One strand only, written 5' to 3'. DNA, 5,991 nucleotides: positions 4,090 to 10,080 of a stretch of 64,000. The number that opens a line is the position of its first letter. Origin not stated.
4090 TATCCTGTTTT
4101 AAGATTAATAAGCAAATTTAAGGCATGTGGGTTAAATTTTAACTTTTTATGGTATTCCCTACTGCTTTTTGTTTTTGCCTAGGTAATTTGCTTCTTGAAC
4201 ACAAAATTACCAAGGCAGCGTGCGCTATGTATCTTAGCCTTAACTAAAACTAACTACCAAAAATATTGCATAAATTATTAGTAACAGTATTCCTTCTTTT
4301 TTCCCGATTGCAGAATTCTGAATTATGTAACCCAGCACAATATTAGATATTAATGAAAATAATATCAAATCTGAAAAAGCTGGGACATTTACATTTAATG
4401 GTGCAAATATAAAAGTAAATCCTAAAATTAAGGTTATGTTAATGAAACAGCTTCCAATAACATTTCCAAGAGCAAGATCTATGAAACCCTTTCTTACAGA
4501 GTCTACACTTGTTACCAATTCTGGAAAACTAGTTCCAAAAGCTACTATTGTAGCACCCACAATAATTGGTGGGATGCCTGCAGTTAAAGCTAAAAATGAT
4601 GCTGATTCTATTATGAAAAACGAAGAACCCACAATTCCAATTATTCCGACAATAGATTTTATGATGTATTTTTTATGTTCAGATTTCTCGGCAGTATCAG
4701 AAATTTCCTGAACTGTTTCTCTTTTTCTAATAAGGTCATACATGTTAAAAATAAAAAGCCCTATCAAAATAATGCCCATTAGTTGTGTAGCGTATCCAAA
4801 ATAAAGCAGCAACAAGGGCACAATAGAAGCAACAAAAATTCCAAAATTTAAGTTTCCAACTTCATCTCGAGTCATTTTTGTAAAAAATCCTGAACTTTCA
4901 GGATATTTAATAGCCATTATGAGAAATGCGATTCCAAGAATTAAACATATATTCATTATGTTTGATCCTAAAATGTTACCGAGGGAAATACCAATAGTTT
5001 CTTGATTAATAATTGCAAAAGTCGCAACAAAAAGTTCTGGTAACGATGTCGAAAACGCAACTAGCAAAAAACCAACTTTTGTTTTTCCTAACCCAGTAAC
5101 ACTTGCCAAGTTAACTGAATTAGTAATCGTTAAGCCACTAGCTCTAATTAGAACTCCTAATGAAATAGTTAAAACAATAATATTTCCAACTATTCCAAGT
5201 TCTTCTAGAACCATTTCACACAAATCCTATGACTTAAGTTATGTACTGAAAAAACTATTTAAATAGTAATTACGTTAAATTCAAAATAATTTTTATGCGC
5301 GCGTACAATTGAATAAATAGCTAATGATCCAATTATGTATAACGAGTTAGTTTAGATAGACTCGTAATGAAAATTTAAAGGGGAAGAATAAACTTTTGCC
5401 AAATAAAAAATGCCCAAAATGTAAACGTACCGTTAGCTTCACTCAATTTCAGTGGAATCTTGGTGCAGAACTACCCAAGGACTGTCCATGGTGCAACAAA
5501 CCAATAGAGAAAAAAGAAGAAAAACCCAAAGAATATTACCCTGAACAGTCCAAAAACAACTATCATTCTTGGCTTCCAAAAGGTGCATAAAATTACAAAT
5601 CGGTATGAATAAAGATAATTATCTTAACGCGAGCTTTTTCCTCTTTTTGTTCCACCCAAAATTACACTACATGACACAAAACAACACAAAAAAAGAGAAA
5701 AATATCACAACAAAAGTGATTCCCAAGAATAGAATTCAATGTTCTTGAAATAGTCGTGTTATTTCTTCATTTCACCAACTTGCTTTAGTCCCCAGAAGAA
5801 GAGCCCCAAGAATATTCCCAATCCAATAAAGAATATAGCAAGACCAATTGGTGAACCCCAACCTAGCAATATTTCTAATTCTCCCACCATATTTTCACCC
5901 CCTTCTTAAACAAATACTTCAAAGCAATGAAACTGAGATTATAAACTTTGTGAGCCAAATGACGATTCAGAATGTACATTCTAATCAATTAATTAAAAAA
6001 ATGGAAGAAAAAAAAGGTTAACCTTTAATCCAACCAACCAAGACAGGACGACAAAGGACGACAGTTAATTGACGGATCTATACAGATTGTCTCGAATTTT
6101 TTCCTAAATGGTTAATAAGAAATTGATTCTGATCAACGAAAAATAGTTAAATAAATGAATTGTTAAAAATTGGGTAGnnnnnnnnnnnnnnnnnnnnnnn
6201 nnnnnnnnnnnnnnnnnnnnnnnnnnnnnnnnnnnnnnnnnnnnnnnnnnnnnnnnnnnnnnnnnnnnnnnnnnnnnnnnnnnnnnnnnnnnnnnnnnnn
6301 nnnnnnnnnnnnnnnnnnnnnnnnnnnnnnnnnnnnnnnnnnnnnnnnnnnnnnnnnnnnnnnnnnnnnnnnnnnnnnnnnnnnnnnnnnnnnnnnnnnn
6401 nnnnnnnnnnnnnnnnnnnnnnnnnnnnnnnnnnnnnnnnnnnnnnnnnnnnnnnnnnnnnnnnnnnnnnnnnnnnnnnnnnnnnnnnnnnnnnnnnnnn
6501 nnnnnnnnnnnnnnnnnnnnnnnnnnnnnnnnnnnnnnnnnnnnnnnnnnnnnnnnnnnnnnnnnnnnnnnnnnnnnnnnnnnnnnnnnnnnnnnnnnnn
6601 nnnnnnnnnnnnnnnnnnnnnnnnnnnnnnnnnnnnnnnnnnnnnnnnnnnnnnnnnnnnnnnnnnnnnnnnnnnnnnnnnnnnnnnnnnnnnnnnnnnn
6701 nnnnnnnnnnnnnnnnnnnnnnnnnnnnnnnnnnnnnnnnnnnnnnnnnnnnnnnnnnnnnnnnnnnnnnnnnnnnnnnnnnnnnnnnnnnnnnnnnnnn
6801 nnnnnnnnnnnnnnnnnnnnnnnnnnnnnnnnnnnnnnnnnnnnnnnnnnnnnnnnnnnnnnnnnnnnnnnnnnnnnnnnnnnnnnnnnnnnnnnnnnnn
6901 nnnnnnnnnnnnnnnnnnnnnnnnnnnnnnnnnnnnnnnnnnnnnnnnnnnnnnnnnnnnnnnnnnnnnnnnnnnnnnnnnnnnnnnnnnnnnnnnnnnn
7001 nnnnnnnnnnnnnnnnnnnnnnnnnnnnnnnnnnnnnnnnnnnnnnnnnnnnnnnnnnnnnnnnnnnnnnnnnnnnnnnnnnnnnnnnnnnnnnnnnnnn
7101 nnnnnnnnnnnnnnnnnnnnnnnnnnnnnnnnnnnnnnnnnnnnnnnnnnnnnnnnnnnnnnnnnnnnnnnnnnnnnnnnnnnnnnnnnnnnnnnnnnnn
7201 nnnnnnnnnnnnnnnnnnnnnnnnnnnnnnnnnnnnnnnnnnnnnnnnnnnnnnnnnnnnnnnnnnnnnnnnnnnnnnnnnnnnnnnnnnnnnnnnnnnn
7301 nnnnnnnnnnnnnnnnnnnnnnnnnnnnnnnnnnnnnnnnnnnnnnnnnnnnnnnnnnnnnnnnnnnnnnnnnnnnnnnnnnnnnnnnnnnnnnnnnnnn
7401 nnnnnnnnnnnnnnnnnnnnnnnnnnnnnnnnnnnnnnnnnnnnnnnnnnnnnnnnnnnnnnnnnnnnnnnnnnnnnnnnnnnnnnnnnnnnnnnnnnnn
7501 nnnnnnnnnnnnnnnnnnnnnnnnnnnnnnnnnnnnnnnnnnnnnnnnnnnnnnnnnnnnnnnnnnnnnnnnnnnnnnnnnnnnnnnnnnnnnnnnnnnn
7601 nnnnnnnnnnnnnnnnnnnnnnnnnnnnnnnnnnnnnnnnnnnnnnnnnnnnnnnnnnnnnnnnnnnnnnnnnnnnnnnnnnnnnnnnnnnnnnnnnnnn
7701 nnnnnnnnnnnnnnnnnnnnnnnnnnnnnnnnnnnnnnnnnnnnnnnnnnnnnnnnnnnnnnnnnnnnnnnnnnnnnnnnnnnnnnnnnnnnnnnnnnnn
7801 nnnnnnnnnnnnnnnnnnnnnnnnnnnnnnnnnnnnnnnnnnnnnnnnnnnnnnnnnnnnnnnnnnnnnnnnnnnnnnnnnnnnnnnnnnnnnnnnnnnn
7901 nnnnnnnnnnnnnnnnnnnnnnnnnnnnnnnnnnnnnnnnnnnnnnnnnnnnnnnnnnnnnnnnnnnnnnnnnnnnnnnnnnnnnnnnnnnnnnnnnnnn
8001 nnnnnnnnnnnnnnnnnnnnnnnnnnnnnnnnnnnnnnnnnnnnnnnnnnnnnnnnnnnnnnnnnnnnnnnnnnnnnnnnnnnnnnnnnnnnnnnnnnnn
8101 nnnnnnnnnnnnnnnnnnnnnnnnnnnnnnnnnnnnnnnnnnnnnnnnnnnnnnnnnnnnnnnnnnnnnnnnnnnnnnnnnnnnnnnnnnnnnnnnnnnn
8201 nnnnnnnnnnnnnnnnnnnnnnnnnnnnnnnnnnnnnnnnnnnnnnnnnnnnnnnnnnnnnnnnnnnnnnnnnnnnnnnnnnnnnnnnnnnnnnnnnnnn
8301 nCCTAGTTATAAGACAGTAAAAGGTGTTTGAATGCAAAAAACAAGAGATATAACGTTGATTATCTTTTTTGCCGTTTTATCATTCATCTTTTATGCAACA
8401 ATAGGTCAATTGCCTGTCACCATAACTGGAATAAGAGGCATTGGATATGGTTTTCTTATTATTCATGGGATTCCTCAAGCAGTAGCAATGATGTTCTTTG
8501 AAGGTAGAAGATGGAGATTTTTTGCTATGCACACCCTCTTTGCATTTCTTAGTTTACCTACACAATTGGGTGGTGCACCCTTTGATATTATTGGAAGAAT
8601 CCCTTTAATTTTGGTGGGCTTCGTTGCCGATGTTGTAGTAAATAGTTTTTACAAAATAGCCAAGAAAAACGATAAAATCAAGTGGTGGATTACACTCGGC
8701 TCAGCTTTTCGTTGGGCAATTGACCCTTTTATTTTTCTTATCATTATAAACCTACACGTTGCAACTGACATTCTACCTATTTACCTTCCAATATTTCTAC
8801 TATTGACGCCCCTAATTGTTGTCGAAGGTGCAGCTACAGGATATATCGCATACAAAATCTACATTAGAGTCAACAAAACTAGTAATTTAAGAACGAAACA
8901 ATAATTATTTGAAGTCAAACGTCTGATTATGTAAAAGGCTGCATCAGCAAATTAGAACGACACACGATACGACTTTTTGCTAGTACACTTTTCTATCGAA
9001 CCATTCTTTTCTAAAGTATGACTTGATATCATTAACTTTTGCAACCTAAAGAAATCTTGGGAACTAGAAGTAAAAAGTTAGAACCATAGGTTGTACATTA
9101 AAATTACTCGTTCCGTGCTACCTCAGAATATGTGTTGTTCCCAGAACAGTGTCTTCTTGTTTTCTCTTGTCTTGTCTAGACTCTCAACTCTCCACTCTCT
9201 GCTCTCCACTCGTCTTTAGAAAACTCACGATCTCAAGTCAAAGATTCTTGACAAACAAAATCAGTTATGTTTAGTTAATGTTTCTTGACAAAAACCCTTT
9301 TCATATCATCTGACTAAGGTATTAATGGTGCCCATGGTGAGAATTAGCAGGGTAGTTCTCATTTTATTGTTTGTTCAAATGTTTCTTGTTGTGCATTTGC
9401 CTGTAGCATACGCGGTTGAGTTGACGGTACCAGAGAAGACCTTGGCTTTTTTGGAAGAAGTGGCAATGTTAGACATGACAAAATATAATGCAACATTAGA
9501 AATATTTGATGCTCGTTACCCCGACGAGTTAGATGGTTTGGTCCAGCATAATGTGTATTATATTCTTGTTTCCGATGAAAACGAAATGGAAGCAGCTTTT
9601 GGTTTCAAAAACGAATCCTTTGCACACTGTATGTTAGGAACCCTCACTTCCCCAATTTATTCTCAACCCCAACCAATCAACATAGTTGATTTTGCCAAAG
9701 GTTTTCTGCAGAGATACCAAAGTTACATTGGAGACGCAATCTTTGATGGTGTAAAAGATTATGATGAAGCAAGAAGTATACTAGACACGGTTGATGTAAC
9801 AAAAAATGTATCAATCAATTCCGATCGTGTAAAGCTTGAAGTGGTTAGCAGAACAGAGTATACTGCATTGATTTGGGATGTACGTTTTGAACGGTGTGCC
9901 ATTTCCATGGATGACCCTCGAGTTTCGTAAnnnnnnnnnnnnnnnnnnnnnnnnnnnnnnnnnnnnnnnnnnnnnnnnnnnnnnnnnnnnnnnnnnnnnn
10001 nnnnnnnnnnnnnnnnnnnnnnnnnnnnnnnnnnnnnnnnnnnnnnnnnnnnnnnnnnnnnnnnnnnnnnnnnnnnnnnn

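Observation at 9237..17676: Translationally coupled island of paralogous PEF-CTERM surface proteins with no archaeosortase nearby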

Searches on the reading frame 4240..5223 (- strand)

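Call 16: search_protein_families(library=ncbifam, proteins=[window:4240-5223:-], max_evalue=0.1)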
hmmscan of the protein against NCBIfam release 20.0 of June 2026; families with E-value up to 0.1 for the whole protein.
window:4240-5223:- (327 aa): 7 families
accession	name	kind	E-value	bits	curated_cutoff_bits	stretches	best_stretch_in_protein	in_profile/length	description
TIGR00367.1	TIGR00367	hypoth_equivalog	7.2e-43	146.9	179.65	1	14-321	4-312/312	calcium/sodium antiporter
NF008005.0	PRK10734.1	equivalog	2.1e-34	119.2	432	2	190-324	8-142/325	calcium/sodium antiporter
TIGR00845.1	caca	equivalog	4.1e-11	41.4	679.85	2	47-135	781-865/921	sodium/calcium exchanger 1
TIGR00927.1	2A1904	subfamily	8.5e-09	33.6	710.1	1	180-325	1040-1195/1209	K+-dependent Na+/Ca+ exchanger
TIGR00378.1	cax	equivalog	3e-06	26.7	211.15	1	34-323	38-346/349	calcium/proton exchanger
NF005024.0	PRK06433.1-4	equivalog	0.0095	16.1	101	1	68-107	8-47/89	NADH dehydrogenase subunit J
TIGR02973.1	nitrate_rd_NapE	equivalog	0.021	14.9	68.8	1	206-230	4-28/42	periplasmic nitrate reductase, NapE protein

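Call 17: search_protein_families(library=pfam, proteins=[window:4240-5223:-], max_evalue=0.1)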
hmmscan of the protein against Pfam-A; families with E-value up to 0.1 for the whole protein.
window:4240-5223:- (327 aa): 2 families
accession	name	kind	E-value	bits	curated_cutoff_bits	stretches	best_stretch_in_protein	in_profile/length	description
PF01699.29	Na_Ca_ex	-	3e-47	160.8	24.9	2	190-326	6-150/151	Sodium/calcium exchanger protein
PF06792.17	UPF0261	-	0.05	14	27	1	167-224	69-125/176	Uncharacterised protein family (UPF0261) N-terminal domain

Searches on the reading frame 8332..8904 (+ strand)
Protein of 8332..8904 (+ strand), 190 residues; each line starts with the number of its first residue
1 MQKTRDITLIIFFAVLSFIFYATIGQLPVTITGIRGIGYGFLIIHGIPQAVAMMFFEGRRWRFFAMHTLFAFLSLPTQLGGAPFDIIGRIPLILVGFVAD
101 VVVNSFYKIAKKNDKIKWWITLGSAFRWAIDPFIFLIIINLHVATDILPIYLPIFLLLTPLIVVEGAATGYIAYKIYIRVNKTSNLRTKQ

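Call 16: search_protein_families(library=ncbifam, proteins=[window:8332-8904:+], max_evalue=0.1)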
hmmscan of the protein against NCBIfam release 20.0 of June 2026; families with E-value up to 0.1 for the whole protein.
window:8332-8904:+ (190 aa): 0 families

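Call 17: search_protein_families(library=pfam, proteins=[window:8332-8904:+], max_evalue=0.1)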
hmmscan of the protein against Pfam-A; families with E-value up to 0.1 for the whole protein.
window:8332-8904:+ (190 aa): 0 families

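Call 55: find_homologous_proteins(query=window:8332-8904:+, max_evalue=0.001)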
Query window:8332-8904:+ (190 aa): 12 proteins with E <= 0.001 among 118 candidates.
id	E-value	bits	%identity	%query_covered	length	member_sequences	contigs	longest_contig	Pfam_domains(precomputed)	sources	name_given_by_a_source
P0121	4.5e-118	410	100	100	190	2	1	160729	-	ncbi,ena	-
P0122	4.6e-85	302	78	93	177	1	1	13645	-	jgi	-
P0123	8.9e-83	295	68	99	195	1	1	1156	-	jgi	-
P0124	3.2e-79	283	68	96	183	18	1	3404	-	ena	-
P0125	2.3e-77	277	69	96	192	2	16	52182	-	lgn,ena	-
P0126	8.9e-77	275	69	96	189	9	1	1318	-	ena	-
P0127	1.3e-74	268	64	96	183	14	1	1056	-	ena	-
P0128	3.3e-65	237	60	90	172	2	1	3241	-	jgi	-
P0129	1.4e-53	199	68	69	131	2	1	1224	-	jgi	jgi:hypothetical protein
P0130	3.0e-46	176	66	63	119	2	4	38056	-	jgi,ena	-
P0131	2.3e-39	153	76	47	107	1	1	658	-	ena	-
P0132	1.4e-30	124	43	97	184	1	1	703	-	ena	-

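Call 58: find_encoding_contigs(protein=P0125, flank=10000, max_places=5)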
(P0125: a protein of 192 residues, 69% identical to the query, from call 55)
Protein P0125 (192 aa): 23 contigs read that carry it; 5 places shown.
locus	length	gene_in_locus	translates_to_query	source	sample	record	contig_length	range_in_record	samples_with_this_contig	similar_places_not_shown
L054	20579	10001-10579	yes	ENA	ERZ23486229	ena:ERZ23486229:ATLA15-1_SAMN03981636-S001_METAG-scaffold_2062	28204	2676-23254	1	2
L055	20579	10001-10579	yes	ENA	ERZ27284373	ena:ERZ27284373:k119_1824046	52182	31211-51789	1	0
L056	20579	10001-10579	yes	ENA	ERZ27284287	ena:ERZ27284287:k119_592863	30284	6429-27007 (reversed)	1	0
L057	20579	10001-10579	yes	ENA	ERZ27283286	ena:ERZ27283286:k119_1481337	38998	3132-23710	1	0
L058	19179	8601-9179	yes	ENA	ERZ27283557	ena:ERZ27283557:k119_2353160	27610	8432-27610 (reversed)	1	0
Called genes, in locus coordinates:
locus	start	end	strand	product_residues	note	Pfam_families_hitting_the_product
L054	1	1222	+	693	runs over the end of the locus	PF01978:TrmB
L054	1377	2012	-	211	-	-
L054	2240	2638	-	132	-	PF01978:TrmB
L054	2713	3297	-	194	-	-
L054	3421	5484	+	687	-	PF01978:TrmB, PF13412:HTH_24 (faint)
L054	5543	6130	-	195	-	-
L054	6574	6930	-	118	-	PF01978:TrmB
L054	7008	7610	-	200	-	-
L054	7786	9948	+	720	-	PF01978:TrmB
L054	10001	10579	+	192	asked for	-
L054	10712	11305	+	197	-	-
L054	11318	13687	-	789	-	PF01978:TrmB, PF00561:Abhydrolase_1 (faint), PF12146:Hydrolase_4 (faint)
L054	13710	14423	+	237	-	-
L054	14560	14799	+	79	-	-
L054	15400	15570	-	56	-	-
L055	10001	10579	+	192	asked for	-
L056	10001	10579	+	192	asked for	-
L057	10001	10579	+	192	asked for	-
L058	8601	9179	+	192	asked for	-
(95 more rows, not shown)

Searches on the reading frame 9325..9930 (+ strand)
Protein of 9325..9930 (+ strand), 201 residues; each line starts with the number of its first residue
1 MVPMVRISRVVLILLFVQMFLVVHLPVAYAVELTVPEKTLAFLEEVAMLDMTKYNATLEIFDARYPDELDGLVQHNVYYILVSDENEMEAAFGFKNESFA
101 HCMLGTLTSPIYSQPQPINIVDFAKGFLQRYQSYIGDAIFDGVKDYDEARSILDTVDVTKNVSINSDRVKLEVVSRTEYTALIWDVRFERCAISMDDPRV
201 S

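Call 3: search_protein_families(library=ncbifam, proteins=[window:9325-9930:+], max_evalue=1)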
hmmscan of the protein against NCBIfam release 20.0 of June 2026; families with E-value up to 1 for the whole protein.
window:9325-9930:+ (201 aa): 0 families

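Call 4: search_protein_families(library=pfam, proteins=[window:9325-9930:+], max_evalue=0.1)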
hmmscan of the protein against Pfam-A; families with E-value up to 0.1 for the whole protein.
window:9325-9930:+ (201 aa): 0 families
